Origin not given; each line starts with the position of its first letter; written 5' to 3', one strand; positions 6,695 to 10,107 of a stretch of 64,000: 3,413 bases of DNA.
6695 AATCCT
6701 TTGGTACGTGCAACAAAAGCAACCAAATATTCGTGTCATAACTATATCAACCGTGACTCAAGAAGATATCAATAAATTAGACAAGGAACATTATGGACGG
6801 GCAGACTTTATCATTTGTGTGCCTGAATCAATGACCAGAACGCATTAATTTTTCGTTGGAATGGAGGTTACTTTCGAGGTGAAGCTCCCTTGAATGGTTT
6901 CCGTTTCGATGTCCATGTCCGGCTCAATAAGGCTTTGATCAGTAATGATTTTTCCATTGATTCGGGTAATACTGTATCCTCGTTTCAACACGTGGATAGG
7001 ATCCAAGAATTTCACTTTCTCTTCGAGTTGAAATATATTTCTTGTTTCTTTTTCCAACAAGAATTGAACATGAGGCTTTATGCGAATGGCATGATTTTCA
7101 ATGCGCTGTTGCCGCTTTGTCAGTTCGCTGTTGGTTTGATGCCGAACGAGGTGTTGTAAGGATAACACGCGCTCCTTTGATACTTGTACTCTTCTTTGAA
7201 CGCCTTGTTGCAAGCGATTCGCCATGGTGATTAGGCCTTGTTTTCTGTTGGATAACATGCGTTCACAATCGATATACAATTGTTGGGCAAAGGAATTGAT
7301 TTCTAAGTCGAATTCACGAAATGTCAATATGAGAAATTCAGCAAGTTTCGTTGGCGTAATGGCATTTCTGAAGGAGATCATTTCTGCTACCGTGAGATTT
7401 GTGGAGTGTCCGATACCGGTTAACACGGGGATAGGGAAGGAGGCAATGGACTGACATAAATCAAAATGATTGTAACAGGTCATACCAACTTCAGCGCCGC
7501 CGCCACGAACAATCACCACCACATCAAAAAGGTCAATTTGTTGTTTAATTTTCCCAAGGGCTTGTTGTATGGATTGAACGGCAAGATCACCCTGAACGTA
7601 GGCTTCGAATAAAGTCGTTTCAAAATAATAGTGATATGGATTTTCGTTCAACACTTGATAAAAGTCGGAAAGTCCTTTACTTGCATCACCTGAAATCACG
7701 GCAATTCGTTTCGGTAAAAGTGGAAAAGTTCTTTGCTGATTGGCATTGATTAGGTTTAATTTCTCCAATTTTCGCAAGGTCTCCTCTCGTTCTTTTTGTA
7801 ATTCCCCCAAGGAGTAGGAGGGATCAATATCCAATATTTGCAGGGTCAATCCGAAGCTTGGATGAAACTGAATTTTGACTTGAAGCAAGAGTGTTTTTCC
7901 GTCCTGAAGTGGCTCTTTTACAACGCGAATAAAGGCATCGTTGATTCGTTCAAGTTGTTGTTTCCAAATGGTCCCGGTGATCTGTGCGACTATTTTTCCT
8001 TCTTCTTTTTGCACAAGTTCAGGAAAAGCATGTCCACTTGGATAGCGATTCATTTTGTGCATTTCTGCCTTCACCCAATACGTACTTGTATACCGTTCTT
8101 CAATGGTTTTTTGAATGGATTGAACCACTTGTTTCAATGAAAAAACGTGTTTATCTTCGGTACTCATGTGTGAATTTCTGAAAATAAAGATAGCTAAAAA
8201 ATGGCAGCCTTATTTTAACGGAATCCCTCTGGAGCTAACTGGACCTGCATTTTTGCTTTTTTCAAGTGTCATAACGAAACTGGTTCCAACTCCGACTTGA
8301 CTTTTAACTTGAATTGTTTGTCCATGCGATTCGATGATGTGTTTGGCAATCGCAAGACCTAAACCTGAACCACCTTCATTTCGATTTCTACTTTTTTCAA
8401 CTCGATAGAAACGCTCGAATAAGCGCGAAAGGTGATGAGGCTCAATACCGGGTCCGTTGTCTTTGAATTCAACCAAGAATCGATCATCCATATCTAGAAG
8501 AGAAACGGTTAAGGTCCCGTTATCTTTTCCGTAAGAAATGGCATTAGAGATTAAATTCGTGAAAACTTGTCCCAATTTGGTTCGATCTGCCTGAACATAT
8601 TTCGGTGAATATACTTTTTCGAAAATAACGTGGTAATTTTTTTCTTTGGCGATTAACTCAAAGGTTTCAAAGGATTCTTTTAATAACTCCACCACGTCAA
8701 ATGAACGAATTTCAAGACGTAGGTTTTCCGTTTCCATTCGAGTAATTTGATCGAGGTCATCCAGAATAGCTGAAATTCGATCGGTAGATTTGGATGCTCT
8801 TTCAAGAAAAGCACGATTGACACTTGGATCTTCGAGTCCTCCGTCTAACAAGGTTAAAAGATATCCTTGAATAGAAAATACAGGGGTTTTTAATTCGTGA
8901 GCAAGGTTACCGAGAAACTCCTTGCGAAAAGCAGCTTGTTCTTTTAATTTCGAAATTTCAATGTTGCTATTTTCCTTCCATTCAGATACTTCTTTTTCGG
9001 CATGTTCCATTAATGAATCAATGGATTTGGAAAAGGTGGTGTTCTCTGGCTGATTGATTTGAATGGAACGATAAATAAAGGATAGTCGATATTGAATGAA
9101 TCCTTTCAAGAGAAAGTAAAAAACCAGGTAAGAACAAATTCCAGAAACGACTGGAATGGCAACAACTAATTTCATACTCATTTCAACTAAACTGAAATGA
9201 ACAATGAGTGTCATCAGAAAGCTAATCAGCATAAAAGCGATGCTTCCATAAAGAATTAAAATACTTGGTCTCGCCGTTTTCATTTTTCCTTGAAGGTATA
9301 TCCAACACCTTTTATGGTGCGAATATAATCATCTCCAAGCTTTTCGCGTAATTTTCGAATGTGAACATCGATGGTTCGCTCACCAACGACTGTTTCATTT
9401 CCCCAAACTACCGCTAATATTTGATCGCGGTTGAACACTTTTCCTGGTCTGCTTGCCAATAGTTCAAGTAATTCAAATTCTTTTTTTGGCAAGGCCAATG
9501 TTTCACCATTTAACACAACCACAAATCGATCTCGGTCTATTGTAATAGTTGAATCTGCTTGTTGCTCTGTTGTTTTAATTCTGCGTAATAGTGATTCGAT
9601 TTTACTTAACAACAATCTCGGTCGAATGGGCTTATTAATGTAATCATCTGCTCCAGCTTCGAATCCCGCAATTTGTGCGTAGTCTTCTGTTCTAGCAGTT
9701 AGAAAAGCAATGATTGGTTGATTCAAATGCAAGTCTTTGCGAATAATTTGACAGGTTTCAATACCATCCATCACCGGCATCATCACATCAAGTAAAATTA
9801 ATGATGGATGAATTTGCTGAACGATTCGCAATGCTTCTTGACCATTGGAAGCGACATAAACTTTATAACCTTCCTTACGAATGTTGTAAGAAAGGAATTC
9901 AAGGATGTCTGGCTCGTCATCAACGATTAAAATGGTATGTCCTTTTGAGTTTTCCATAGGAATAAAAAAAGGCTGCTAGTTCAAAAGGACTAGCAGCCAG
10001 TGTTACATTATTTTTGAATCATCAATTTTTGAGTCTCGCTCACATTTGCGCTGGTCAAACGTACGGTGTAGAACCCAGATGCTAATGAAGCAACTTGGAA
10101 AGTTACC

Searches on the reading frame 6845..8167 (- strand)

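Call 71: search_protein_families(library=pfam, proteins=[window:6845-8167:-], max_evalue=0.00001)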
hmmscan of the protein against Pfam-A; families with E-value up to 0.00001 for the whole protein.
window:6845-8167:- (440 aa): 2 families
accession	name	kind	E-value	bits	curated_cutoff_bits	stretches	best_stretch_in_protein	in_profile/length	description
PF02601.20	Exonuc_VII_L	-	2.4e-58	198.6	35.9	1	139-431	1-314/315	Exonuclease VII, large subunit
PF13742.12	tRNA_anti_2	-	3.3e-14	53.3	27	1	9-114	1-94/95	OB-fold nucleic acid binding domain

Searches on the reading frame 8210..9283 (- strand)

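Call 71: search_protein_families(library=pfam, proteins=[window:8210-9283:-], max_evalue=0.00001)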
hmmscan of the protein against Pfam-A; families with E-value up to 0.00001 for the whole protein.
window:8210-9283:- (357 aa): 2 families
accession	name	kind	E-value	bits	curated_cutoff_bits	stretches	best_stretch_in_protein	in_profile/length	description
PF02518.31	HATPase_c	-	9.4e-29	100.5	26.4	1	233-342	2-109/111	Histidine kinase-, DNA gyrase B-, and HSP90-like ATPase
PF00512.31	HisKA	-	8e-14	51.9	26.9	1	120-185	2-65/66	His Kinase A (phospho-acceptor) domain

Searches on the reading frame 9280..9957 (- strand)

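Call 71: search_protein_families(library=pfam, proteins=[window:9280-9957:-], max_evalue=0.00001)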
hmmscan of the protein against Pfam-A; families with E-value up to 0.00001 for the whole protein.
window:9280-9957:- (225 aa): 2 families
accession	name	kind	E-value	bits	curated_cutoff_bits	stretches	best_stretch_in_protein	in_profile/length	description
PF00072.30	Response_reg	-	1.3e-28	99.8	30.2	1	9-120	1-110/111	Response regulator receiver domain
PF00486.34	Trans_reg_C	-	4.5e-25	88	26.2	1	151-222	1-77/77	Transcriptional regulatory protein, C terminal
